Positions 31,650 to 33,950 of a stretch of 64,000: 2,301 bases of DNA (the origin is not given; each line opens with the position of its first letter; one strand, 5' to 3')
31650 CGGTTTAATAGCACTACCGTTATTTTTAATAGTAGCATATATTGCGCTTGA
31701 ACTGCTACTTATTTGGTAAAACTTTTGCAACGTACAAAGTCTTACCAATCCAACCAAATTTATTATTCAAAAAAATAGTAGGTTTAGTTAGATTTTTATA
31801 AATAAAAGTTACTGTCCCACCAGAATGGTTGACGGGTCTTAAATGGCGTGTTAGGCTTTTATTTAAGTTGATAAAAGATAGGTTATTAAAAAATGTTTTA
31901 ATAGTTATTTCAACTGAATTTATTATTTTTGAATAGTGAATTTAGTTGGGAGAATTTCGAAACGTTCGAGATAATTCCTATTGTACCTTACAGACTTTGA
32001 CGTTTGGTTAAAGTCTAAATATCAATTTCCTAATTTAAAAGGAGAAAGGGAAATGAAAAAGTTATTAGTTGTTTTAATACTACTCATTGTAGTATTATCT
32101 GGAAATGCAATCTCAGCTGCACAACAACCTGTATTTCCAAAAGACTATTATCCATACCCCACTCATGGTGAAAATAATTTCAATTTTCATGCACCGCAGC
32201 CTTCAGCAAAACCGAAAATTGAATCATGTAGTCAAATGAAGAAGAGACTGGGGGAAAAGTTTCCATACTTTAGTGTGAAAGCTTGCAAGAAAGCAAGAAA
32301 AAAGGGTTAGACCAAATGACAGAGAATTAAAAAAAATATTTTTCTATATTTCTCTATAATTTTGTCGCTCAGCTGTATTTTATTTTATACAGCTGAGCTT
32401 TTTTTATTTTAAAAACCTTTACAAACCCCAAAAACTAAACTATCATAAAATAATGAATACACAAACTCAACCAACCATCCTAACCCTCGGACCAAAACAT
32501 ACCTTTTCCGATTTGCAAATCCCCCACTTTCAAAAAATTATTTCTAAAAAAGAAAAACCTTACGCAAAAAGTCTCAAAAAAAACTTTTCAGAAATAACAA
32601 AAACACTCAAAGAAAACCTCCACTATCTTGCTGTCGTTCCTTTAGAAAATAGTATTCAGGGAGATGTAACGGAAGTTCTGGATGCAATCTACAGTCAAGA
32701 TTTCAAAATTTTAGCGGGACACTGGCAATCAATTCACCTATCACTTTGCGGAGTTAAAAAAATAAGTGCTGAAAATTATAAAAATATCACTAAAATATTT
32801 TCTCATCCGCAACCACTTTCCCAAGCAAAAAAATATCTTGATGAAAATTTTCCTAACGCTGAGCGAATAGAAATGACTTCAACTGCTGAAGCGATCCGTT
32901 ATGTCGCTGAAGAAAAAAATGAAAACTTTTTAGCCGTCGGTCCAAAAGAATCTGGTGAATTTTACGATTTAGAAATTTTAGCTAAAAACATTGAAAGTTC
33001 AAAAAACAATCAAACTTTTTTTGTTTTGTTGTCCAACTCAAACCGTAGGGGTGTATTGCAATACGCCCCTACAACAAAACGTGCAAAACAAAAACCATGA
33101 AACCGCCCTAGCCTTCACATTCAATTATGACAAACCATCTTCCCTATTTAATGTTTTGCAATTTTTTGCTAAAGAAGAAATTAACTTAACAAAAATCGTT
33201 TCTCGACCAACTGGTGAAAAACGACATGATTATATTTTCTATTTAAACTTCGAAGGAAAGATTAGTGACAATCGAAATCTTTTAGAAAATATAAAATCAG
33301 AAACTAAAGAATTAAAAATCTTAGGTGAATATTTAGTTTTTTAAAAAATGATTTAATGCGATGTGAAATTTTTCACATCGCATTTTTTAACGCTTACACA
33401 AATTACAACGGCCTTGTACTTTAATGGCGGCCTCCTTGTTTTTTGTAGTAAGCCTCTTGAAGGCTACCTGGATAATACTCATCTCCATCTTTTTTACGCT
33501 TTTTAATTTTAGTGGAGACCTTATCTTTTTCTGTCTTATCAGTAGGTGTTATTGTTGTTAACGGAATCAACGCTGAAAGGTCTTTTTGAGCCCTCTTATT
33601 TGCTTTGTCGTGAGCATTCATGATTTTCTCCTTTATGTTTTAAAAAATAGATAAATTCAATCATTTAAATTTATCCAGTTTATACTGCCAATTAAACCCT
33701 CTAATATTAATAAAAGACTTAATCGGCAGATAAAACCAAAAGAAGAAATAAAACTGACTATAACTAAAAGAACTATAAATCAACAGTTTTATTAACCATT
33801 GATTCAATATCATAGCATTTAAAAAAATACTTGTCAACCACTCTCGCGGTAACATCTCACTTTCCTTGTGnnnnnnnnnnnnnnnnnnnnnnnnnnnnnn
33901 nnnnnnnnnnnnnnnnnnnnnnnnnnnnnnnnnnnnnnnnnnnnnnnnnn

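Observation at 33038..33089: pheA is broken by a 40-nt insertion carrying a GC-rich perfect-arm palindrome; exact removal restores the frame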

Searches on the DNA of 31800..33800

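Call 61: search_rna_families(source=window, start=31800, end=33800, threshold=evalue, max_evalue=1)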
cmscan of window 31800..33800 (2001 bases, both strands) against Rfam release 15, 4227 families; matches with E-value up to 1: 1.
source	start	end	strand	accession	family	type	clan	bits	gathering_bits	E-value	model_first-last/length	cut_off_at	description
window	33678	33736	-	RF04246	MIR169_8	Gene; miRNA;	CL00098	23.1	107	0.25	1-137/137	no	MIR169_8 microRNA precursor family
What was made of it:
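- Tried and rejected: Rfam: no family matches at the site (call 61).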

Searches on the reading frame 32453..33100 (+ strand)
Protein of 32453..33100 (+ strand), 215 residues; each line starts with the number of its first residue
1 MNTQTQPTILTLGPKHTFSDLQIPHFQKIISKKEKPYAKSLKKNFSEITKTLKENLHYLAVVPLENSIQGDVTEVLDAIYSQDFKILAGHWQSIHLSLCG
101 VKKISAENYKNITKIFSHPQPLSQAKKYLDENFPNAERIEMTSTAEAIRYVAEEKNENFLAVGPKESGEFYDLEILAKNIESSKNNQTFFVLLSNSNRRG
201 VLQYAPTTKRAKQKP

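Call 11: search_protein_families(library=pfam, proteins=[window:32453-33100:+], max_evalue=0.01)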
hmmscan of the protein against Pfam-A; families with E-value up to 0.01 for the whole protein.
window:32453-33100:+ (215 aa): 1 family
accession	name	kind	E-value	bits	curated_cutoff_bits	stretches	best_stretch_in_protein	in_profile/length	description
PF00800.23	PDT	-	2.7e-43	148.3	25.2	1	9-196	1-179/181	Prephenate dehydratase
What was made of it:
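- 32453..33043 (+): pheA PDT catalytic part in frame 0, from the ATG to the last codon (AAC, Asn197) before the break. Pfam PDT covers residues 9-196, profile positions 1-179 of 181, E 2.7e-43 (call 11).
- On Prephenate dehydratase PheA (PDT + ACT): PF00800, 148 bits, residues 9-196 (call 11).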

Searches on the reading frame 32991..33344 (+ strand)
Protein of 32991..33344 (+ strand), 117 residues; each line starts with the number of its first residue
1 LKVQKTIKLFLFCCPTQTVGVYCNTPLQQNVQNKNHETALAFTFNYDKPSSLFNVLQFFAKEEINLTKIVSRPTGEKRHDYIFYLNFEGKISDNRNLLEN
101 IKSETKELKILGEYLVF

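Call 11: search_protein_families(library=pfam, proteins=[window:32991-33344:+], max_evalue=0.01)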
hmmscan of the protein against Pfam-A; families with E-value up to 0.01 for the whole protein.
window:32991-33344:+ (117 aa): 2 families
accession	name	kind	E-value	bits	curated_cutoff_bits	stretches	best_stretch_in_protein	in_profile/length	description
PF01842.31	ACT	-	9.7e-05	22.5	27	1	47-99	9-59/66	ACT domain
PF08625.16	Utp13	-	0.0056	17.1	25.9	1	27-72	4-41/140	Utp13 specific WD40 associated domain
